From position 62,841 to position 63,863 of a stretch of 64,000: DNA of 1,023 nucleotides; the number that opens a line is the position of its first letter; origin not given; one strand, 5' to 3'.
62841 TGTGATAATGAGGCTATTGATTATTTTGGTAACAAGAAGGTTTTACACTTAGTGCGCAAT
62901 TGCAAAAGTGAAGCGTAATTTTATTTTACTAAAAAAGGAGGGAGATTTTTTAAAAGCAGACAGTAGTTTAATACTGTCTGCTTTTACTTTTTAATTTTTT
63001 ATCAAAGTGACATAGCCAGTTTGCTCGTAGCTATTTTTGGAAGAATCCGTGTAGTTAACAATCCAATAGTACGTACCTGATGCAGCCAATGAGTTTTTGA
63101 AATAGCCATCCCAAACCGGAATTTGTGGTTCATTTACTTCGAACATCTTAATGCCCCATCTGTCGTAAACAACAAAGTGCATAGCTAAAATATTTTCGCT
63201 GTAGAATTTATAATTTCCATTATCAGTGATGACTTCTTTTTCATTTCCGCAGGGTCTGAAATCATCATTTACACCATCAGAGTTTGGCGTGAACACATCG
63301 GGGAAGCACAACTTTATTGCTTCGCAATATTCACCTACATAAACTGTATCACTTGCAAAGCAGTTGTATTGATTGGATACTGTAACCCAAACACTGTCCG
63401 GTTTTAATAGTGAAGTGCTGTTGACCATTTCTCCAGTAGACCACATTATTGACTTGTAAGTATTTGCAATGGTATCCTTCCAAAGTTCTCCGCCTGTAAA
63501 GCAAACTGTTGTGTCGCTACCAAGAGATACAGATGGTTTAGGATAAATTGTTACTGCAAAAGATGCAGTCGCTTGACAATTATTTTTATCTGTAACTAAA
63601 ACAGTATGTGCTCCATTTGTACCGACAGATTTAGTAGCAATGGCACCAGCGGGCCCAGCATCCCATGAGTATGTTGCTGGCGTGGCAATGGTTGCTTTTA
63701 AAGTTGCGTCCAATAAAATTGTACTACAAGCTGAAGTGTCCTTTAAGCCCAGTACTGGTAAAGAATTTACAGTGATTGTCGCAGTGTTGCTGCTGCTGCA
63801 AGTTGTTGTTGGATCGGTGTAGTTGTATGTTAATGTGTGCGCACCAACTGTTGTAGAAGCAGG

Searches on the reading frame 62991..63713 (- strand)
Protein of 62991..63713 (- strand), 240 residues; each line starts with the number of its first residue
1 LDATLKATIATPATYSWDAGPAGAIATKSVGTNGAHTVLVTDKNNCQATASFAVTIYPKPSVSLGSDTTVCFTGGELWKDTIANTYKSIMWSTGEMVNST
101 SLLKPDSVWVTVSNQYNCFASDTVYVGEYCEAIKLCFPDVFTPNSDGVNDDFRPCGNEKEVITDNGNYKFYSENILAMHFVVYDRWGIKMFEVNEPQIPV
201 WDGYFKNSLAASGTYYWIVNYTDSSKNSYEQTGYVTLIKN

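Call 25: search_protein_families(library=pfam, proteins=[window:62991-63713:-], max_evalue=0.001)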
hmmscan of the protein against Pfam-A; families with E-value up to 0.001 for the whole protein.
window:62991-63713:- (240 aa): 1 family
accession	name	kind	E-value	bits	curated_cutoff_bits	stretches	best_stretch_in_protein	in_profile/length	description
PF13585.12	CHU_C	-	2.1e-12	47.4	27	1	137-237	3-86/86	CHU_C Type IX secretion signal domain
